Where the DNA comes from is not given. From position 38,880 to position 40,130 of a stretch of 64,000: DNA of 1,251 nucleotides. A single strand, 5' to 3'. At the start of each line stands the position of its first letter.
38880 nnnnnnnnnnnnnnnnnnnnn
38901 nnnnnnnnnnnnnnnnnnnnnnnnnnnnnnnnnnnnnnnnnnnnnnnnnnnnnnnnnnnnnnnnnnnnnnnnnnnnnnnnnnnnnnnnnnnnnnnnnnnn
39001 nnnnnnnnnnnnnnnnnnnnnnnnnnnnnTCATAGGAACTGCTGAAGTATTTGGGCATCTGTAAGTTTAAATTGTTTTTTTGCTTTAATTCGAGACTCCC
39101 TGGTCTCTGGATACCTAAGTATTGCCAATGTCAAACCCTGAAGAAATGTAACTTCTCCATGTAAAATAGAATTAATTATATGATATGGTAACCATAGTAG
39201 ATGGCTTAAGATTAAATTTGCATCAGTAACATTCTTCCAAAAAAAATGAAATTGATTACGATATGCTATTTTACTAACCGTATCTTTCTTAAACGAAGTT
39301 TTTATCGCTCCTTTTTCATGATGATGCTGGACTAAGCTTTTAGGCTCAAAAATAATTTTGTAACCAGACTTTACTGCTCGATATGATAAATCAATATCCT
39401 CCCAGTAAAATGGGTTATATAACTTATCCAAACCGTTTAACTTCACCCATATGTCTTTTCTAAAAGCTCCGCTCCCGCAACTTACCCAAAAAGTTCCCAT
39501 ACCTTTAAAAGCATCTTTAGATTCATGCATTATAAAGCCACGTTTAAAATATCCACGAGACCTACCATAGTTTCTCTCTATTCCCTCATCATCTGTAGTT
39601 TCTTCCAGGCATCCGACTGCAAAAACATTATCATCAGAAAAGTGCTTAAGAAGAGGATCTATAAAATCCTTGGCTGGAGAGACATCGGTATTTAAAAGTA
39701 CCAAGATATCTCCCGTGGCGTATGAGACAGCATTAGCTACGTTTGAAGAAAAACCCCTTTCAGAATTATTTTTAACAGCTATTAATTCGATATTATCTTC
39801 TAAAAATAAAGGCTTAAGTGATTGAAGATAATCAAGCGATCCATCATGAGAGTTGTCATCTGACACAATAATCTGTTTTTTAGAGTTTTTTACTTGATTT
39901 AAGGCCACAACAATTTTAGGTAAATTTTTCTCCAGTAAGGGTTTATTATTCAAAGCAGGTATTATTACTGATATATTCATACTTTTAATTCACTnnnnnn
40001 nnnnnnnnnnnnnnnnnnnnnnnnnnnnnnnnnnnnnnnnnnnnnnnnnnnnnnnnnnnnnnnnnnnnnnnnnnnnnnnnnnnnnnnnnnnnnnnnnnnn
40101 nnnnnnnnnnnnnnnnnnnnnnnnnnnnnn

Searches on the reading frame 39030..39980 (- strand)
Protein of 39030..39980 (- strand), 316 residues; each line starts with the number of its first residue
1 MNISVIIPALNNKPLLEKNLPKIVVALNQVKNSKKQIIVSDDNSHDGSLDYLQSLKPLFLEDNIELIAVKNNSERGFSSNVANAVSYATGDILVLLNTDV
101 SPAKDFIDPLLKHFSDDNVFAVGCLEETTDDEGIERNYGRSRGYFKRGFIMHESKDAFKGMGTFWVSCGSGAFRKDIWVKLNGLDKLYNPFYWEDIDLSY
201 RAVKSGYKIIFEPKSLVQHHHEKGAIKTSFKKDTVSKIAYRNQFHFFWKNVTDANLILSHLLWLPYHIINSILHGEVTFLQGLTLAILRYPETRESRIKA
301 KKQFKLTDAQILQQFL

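Call 53: search_protein_families(library=pfam, proteins=[window:39030-39980:-], max_evalue=0.0001)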
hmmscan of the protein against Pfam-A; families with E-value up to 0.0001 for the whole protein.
window:39030-39980:- (316 aa): 3 families
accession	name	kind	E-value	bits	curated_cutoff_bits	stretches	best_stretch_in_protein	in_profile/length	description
PF00535.33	Glycos_transf_2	-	4.6e-21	75.9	23.3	1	4-153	1-146/168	Glycosyl transferase family 2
PF13641.12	Glyco_tranf_2_3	-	4.6e-15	56.7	27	1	3-223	3-215/230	Glycosyltransferase like family 2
PF13632.12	Glyco_trans_2_3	-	5.8e-05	23.4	27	1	93-271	2-182/198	Glycosyl transferase family group 2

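Call 56: search_protein_families(library=ncbifam, proteins=[window:39030-39980:-], max_evalue=0.00001)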
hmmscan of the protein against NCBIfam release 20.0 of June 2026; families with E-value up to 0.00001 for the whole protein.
window:39030-39980:- (316 aa): 8 families
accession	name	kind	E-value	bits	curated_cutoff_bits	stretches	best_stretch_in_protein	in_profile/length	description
TIGR03965.1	mycofact_glyco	equivalog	3e-14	52.8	280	1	2-222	75-283/467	mycofactocin biosynthesis glycosyltransferase MftF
NF041875.1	EPS_EpsD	equivalog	1.2e-12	47.9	370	1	3-226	1-213/325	exopolysaccharide biosynthesis glycosyltransferase EpsD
TIGR04283.1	glyco_like_mftF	equivalog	1.2e-10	41.4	182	1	3-126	1-108/221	TIGR04283 family arsenosugar biosynthesis glycosyltransferase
TIGR03937.1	PgaC_IcaA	equivalog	5.4e-10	38.8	422.3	1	2-120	46-156/407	poly-beta-1,6-N-acetyl-D-glucosamine synthase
NF047588.1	GlcsyltransPgfSStrep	equivalog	2.9e-08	33.3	500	1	1-116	1-112/308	glycosyltransferase PgfS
NF038299.1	EPS_HpsN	equivalog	1.2e-07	31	425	0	2-117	2-109/317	hormogonium polysaccharide biosynthesis glycosyltransferase HpsN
NF050050.1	ProtGlycPglI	equivalog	3e-07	30.1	500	1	2-117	3-111/306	GalNAc(5)-diNAcBac-PP-undecaprenol beta-1,3-glucosyltransferase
NF007986.1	PRK10714.1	equivalog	4.8e-07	29.1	529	1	2-131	7-131/316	undecaprenyl-phosphate 4-deoxy-4-formamido-L-arabinose transferase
